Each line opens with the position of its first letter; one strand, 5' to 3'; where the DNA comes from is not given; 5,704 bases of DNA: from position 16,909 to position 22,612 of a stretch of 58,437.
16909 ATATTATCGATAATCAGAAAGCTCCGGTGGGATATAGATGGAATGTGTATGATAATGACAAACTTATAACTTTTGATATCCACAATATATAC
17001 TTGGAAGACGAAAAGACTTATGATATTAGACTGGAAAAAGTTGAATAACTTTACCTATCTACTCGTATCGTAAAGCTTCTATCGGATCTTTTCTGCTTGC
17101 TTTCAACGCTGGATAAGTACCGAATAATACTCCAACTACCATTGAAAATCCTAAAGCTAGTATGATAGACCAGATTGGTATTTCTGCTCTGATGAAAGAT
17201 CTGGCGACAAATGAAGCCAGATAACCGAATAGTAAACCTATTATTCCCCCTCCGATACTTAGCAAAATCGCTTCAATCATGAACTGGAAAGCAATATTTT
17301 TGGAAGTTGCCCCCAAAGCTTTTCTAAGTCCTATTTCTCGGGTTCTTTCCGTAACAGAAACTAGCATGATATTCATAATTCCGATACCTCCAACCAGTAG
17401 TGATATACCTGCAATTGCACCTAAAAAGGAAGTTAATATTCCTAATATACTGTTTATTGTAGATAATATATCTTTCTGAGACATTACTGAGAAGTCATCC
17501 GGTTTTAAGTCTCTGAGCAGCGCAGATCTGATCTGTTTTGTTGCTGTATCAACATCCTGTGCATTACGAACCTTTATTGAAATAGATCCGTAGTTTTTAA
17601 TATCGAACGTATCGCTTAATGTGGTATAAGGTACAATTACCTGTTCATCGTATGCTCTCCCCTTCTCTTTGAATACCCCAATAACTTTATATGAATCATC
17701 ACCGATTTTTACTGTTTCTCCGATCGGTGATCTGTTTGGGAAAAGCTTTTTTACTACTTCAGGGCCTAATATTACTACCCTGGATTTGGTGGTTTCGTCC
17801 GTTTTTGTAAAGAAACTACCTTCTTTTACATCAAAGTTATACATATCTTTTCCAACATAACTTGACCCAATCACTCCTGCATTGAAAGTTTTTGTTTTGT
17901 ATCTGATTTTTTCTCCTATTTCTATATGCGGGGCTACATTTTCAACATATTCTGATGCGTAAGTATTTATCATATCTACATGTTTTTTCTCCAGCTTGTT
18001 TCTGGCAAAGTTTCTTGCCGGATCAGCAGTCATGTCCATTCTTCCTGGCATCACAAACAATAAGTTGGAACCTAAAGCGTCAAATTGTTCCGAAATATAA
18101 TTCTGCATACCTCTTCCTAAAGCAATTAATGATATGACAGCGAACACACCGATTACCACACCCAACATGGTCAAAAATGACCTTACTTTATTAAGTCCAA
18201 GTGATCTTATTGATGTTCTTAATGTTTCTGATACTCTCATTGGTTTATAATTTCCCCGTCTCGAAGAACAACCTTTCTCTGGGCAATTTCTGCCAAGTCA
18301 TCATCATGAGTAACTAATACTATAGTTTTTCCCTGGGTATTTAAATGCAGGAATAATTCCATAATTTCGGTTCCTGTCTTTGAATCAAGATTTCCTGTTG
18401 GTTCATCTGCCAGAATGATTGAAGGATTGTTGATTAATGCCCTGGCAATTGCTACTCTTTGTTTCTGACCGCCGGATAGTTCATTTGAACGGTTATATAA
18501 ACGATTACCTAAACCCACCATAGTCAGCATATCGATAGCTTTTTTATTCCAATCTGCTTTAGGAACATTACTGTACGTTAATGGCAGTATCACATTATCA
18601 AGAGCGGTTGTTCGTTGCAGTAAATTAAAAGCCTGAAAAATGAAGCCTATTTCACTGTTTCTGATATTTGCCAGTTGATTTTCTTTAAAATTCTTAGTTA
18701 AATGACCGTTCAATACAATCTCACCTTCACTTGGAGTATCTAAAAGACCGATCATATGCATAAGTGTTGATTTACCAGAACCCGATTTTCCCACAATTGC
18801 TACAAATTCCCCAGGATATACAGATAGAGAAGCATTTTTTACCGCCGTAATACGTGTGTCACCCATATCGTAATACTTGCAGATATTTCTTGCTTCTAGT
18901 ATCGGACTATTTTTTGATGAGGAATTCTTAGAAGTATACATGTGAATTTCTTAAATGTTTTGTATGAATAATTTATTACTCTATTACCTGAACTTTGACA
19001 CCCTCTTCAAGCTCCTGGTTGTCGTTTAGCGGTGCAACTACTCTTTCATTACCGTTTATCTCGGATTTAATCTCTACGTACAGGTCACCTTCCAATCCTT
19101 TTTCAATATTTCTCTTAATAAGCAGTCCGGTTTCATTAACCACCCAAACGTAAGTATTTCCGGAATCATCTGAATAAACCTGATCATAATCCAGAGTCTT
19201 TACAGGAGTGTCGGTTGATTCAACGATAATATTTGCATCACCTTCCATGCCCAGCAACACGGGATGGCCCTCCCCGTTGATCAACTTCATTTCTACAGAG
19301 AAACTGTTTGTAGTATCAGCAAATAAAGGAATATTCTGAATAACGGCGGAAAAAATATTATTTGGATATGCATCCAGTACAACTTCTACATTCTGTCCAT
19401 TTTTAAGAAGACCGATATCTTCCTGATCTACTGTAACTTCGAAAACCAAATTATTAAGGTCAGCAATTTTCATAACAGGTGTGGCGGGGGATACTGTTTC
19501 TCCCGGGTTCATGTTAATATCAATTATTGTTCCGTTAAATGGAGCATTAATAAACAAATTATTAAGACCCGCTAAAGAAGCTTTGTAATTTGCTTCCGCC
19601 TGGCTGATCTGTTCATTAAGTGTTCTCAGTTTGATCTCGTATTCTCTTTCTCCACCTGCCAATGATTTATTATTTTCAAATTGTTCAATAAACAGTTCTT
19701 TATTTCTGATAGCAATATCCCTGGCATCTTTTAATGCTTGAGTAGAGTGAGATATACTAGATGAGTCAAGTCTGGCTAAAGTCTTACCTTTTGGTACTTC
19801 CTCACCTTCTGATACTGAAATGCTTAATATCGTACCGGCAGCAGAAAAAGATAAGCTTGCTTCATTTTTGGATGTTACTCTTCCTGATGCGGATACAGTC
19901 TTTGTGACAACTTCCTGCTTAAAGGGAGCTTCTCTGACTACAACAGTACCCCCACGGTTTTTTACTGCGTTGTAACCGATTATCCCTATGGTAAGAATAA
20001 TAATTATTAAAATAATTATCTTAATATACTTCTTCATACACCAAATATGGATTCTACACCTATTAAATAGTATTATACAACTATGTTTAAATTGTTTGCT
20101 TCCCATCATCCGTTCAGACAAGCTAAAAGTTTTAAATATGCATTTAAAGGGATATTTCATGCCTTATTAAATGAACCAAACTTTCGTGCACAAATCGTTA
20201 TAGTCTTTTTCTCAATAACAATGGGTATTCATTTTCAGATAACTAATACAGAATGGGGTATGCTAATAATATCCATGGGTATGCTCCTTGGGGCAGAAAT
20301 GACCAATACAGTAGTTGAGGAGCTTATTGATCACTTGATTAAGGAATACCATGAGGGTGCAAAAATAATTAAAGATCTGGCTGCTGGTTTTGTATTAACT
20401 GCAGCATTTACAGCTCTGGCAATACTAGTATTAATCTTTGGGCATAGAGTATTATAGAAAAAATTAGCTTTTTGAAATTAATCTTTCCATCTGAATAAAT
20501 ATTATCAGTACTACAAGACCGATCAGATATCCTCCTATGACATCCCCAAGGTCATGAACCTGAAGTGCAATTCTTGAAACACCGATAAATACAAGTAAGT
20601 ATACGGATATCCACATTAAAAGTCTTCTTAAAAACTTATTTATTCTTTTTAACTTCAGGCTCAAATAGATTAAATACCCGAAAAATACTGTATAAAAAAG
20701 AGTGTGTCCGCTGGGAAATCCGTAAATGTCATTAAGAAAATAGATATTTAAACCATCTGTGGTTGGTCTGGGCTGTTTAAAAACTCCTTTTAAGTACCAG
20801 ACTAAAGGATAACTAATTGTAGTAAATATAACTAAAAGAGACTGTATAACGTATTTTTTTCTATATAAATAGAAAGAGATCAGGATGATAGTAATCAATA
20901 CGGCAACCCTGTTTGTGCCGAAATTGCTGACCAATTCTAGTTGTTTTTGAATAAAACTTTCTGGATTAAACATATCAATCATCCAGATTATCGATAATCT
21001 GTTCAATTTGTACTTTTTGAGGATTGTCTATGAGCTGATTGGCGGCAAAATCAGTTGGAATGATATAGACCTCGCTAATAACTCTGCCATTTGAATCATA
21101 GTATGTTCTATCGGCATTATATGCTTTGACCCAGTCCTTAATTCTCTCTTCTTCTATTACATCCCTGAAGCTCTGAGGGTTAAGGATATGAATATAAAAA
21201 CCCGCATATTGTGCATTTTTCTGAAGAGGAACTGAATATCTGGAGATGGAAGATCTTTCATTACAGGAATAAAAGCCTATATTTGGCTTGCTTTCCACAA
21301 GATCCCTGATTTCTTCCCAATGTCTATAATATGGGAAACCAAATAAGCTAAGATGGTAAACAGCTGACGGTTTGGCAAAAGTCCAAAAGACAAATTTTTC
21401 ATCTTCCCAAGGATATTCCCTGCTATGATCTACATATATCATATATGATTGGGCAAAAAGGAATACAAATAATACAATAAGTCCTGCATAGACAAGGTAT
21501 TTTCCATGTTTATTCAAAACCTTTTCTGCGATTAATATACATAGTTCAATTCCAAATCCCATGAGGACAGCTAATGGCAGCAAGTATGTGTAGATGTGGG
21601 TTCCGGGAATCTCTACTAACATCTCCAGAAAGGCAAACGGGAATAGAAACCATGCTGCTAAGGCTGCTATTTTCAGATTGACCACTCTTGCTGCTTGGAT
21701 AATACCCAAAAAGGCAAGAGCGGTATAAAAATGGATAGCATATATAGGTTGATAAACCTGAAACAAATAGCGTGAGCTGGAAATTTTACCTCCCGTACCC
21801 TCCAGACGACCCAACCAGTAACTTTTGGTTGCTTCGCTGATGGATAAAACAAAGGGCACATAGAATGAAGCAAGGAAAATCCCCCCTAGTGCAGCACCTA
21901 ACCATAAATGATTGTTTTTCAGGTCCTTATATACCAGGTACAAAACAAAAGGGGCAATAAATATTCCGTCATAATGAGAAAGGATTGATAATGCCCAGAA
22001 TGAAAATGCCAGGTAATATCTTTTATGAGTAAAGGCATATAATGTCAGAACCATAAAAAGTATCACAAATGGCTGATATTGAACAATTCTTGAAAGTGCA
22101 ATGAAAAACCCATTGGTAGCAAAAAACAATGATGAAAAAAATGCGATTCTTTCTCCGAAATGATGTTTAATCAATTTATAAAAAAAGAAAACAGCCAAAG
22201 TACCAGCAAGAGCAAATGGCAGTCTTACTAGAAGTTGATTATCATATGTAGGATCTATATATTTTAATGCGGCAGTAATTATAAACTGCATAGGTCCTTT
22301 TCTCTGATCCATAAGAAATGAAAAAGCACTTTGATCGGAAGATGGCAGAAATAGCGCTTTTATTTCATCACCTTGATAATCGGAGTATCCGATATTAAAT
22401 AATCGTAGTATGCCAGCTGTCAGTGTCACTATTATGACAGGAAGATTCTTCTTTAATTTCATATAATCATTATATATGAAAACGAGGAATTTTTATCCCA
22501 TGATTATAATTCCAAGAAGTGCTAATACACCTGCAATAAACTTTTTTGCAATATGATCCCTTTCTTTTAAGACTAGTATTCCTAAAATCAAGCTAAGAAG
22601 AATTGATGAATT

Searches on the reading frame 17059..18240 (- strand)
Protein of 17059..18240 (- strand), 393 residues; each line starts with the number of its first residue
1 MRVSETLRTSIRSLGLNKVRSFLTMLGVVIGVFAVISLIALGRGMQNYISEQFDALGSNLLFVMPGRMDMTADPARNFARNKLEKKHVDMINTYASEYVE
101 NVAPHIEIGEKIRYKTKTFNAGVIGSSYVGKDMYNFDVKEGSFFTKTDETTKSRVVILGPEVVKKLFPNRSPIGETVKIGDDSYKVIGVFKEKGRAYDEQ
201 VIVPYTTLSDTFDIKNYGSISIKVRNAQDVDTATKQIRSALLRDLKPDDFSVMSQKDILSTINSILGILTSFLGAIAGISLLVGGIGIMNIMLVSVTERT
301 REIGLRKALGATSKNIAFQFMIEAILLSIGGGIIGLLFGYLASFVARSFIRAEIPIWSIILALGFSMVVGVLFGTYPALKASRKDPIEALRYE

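Call 73: search_protein_families(library=pfam, proteins=[window:17059-18240:-], max_evalue=0.00001)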
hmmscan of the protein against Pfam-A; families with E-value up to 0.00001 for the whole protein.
window:17059-18240:- (393 aa): 2 families
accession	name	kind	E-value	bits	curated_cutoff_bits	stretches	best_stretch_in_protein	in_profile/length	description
PF12704.14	MacB_PCD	-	2.5e-45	155.8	27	1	21-239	1-206/207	MacB-like periplasmic core domain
PF02687.27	FtsX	-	6.2e-23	81.6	25.5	1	275-386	2-120/120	FtsX-like permease C-terminal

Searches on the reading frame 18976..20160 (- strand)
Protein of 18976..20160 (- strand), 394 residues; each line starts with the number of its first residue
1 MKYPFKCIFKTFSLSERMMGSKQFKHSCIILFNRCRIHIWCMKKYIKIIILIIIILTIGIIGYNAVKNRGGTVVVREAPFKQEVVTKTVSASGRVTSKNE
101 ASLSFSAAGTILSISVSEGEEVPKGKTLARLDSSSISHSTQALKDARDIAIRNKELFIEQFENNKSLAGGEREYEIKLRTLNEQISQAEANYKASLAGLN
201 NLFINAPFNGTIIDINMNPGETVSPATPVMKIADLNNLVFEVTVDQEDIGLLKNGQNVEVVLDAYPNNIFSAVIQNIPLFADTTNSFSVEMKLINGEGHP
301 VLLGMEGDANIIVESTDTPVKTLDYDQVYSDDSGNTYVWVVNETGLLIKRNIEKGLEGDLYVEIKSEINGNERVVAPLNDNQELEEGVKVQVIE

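Call 91: search_protein_families(library=pfam, proteins=[window:18976-20160:-], max_evalue=0.00001)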
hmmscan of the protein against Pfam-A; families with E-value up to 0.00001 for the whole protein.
window:18976-20160:- (394 aa): 3 families
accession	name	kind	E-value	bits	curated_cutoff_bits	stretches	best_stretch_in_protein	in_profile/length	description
PF16576.10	HlyD_D23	-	3.9e-22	79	30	1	86-296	3-204/214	Barrel-sandwich domain of CusB or HlyD membrane-fusion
PF13437.12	HlyD_3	-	2.8e-17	63.8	22.2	1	204-296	2-96/106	HlyD family secretion protein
PF00364.28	Biotin_lipoyl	-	4.4e-06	26.9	22.1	0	98-131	40-73/73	Biotin-requiring enzyme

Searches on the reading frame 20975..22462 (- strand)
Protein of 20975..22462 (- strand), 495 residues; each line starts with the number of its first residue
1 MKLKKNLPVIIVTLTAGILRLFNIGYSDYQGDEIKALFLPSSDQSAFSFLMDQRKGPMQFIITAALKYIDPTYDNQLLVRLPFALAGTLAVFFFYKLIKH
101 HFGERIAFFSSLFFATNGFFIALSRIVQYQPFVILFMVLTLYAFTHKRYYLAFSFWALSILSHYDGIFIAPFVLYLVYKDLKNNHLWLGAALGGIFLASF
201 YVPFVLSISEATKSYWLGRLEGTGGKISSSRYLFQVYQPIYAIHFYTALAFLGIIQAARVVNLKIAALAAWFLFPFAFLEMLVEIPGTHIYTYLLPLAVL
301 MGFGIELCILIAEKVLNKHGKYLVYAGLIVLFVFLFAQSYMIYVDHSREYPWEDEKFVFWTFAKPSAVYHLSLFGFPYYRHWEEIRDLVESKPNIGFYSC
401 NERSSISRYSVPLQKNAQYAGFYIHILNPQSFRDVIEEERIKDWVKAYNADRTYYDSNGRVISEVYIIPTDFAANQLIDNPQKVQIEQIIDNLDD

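Call 73: search_protein_families(library=pfam, proteins=[window:20975-22462:-], max_evalue=0.00001)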
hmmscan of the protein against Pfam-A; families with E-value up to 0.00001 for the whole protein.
window:20975-22462:- (495 aa): 1 family
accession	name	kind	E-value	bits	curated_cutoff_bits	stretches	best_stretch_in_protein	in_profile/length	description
PF13231.12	PMT_2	-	3.5e-13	50.5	26.1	1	57-198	4-155/160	Dolichyl-phosphate-mannose-protein mannosyltransferase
